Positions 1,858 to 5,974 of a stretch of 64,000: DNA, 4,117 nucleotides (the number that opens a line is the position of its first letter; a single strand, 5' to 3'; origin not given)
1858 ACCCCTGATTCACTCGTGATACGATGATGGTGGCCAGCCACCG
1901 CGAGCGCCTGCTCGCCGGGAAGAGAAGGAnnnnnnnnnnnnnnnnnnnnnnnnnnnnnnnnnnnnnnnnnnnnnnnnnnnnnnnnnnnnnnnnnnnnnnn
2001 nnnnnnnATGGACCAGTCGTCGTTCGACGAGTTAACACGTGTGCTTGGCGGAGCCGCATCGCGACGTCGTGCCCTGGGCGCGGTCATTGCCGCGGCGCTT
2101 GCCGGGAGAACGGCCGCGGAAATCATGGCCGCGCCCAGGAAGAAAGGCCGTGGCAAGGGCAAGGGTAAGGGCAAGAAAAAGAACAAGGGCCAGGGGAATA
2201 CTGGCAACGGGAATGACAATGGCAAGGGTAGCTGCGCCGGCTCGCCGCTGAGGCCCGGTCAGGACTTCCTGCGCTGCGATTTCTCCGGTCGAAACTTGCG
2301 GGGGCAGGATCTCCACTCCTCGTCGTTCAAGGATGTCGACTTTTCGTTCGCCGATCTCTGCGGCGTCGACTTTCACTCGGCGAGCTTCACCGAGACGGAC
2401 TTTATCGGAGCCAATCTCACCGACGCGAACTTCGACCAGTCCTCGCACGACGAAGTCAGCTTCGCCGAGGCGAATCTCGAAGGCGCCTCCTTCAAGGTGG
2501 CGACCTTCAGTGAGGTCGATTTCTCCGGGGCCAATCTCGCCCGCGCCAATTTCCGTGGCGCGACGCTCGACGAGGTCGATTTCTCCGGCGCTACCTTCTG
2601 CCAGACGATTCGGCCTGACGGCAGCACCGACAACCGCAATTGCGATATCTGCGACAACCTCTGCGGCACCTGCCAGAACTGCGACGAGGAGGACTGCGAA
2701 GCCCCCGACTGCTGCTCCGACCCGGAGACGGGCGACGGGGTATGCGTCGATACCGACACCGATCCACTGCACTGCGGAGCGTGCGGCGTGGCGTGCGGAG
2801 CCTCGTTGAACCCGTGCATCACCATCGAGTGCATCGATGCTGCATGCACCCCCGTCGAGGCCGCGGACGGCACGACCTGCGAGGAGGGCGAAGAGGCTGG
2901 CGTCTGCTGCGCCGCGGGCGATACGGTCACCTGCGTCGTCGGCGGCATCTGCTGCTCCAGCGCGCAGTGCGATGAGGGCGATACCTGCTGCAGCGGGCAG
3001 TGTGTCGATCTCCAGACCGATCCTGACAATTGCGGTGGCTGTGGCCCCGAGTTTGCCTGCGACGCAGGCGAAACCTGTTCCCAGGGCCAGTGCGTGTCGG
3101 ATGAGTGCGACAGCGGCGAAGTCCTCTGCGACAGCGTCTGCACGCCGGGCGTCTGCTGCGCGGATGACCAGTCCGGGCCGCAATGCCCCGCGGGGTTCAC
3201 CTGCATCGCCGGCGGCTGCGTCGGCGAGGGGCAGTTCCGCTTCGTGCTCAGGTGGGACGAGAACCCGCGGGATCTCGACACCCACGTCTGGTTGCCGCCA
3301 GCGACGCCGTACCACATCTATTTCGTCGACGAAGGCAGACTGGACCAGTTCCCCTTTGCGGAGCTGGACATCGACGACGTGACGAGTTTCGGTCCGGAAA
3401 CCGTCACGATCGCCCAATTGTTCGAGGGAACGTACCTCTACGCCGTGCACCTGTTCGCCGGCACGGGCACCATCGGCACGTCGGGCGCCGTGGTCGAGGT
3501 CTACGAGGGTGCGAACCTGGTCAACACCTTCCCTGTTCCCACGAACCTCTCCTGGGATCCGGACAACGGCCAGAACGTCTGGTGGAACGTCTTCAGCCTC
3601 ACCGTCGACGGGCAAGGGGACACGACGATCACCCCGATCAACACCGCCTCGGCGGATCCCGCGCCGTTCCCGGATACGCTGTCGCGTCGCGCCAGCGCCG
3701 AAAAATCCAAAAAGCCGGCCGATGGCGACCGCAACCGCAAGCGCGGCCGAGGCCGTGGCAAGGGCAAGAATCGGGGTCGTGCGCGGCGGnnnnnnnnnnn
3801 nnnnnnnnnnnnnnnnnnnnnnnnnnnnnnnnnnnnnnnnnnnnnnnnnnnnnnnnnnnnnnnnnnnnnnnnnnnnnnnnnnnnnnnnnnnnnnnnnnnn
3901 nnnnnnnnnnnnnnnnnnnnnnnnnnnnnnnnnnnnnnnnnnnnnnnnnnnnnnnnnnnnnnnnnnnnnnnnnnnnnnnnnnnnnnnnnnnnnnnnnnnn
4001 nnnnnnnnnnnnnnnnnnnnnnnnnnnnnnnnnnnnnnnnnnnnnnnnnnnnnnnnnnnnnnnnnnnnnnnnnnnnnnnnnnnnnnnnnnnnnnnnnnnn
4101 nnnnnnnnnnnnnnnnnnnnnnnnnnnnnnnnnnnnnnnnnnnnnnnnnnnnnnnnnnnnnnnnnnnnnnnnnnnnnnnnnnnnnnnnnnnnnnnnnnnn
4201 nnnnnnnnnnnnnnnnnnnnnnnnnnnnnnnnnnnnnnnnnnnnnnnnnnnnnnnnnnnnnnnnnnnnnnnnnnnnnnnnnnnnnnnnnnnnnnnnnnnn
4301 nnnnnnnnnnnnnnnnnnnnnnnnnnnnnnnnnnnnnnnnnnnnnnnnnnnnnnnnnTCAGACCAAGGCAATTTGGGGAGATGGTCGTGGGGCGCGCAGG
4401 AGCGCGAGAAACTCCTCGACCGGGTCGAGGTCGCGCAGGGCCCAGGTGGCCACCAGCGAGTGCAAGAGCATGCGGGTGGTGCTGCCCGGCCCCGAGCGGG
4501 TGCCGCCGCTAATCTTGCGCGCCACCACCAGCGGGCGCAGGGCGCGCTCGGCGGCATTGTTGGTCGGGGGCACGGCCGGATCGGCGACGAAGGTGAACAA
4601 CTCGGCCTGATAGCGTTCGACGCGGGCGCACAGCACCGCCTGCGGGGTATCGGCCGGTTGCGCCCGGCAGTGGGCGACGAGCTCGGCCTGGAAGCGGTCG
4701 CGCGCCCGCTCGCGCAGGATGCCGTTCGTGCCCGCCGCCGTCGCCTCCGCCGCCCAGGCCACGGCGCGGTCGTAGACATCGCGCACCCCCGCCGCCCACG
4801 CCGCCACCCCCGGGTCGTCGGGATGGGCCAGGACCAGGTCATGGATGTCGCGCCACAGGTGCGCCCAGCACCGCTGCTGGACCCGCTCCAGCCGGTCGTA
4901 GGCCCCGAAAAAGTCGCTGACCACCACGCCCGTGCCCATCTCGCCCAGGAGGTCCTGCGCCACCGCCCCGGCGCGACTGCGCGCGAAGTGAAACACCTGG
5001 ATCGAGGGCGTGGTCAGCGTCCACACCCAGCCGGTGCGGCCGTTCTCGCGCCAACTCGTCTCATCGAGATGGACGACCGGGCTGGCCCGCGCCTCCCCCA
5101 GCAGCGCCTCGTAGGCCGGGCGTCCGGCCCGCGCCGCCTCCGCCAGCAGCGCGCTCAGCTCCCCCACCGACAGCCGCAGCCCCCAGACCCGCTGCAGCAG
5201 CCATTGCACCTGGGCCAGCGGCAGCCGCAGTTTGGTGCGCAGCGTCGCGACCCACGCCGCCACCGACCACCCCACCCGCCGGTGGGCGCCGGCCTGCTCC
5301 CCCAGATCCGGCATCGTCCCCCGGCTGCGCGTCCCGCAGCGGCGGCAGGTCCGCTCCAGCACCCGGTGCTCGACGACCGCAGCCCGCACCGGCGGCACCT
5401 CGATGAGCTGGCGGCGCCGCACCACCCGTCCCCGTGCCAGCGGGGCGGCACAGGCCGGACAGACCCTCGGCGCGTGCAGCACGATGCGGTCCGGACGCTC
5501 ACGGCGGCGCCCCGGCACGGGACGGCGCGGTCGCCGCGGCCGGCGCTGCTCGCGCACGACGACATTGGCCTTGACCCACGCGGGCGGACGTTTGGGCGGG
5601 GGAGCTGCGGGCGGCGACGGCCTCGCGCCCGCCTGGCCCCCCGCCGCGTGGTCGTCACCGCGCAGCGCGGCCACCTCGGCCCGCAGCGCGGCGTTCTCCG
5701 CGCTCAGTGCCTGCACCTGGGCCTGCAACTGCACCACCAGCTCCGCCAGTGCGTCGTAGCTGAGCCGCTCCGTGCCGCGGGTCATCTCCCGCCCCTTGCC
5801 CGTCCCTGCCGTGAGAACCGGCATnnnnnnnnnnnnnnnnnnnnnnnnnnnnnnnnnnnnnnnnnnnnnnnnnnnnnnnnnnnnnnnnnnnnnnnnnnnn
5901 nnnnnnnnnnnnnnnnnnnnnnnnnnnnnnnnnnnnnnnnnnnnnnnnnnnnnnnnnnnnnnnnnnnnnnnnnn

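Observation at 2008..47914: Eleven unrelated proteins share one export design: RR leader, AxA-type site, then a polycationic K/R/N/G tail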

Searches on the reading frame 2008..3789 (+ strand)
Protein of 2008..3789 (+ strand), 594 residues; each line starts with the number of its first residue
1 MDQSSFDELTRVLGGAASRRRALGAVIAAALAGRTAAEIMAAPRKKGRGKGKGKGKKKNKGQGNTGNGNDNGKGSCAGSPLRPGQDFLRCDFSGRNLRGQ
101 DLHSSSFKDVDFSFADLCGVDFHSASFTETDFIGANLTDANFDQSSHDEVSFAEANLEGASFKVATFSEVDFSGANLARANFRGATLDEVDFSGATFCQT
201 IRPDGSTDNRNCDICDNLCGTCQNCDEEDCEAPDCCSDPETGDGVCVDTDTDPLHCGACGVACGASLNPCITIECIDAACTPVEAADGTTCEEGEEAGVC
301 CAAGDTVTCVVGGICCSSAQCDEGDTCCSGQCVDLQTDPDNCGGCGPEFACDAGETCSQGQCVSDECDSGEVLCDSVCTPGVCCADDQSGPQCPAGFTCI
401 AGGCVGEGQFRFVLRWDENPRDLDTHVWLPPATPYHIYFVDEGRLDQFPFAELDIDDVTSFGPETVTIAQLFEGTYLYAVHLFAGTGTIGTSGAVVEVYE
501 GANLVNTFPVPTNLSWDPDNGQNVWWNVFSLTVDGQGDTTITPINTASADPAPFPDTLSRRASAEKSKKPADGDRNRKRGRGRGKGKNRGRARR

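Call 4: search_protein_families(library=pfam, proteins=[window:2008-3789:+], max_evalue=0.01)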
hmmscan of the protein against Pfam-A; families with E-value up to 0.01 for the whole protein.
window:2008-3789:+ (594 aa): 5 families
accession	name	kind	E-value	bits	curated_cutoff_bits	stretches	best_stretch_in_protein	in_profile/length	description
PF00805.28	Pentapeptide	-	2.3e-22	78.7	20.2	3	167-200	3-36/40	Pentapeptide repeats (8 copies)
PF13599.13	Pentapeptide_4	-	5.4e-16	58.9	38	2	118-192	4-78/78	Pentapeptide repeat region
PF13576.12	Pentapeptide_3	-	4.2e-12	46.5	27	2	152-196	1-48/48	Pentapeptide repeats (9 copies)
PF25296.1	Decapeptide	-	0.0037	17.5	45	0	95-162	5-72/74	Decapeptide repeat region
PF04885.19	Stig1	-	0.0083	17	24.1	1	314-385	9-78/85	Stigma-specific STIG1-like protein family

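Call 5: search_protein_families(library=ncbifam, proteins=[window:2008-3789:+], max_evalue=0.01)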
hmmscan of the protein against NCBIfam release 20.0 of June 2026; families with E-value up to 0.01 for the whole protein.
window:2008-3789:+ (594 aa): 18 families
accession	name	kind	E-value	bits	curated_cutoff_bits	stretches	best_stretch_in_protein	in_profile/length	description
NF052603.1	penta_Alr5209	equivalog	2.4e-13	50.2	125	2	86-147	39-100/113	Alr5209 family pentapeptide repeat protein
NF047416.1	penta_HetL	equivalog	1.2e-12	47.7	260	1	121-200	14-93/218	heterocyst differentiation pentapeptide repeat protein HetL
NF041328.1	C_rich_MXAN6577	subfamily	8.2e-10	38.8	100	2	313-404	11-101/145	MXAN_6577-like cysteine-rich protein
NF011744.0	PRK15197.1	equivalog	6.3e-09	35.4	274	0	156-199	155-198/291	SPI-2 type III secretion system effector PipB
NF011743.0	PRK15196.1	equivalog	6.5e-09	35.1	354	1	89-197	171-274/350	type III secretion system effector PipB2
NF033086.2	penta_rpt_Qnr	equivalog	1.3e-08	34.8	240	1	107-201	2-102/211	Qnr family pentapeptide repeat protein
NF000071.4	penta_rpt_QnrA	exception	1e-07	32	450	1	104-202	5-109/218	QnrA family quinolone resistance pentapeptide repeat protein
NF012151.0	penta_rpt_QnrAS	exception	1e-06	29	490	2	106-201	7-108/218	QnrAS family quinolone resistance pentapeptide repeat protein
NF000349.1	mfpA_AE000516.2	equivalog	1.7e-06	28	360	1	161-198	23-60/183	pentapeptide repeat protein MfpA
NF051894.1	anti_phage_HalA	equivalog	1.9e-06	27.3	250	2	85-156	56-123/338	anti-phage Hailong system effector protein HalA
NF000056.3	penta_rpt_QnrS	exception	2.5e-06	27.4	460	1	104-201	5-103/218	QnrS family quinolone resistance pentapeptide repeat protein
NF000421.1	penta_rpt_QnrVC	exception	4.8e-06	26.7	460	1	102-199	64-166/218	QnrVC family quinolone resistance pentapeptide repeat protein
NF012152.0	penta_rpt_QnrC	exception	1.3e-05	25.2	500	1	91-195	53-162/221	QnrC family quinolone resistance pentapeptide repeat protein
NF033375.2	penta_rpt_QnrE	exception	1.9e-05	24.8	480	1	119-201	27-105/214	QnrE family quinolone resistance pentapeptide repeat protein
NF000420.1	penta_rpt_QnrB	exception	2.2e-05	24.5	460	1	98-201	16-105/214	QnrB family quinolone resistance pentapeptide repeat protein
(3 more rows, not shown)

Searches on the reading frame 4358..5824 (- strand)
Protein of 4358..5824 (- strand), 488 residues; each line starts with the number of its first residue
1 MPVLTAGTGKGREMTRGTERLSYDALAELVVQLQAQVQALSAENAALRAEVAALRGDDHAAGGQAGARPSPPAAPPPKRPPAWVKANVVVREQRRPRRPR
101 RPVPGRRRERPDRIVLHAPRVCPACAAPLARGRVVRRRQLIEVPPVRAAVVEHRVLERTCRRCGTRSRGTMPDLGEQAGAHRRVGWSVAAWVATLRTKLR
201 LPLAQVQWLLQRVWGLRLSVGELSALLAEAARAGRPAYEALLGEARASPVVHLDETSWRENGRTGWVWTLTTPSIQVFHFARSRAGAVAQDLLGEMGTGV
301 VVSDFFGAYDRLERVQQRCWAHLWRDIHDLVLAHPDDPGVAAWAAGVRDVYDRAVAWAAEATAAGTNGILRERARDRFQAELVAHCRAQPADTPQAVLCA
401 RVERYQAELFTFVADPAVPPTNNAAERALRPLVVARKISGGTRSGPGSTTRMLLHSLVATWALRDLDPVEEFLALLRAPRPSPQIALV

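Call 13: search_protein_families(library=pfam, proteins=[window:4358-5824:-], max_evalue=0.001)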
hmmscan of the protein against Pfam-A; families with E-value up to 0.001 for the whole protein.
window:4358-5824:- (488 aa): 3 families
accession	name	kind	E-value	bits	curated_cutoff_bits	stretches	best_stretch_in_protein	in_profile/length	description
PF03050.20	DDE_Tnp_IS66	-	9e-43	147.1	23.1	1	184-445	4-279/284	Transposase IS66 family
PF13005.12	zf-IS66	-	2.6e-05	25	27.3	1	119-164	1-46/46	zinc-finger binding domain of transposase IS66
PF04977.20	DivIC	-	0.00033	20.8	28.9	1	22-59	18-55/80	Septum formation initiator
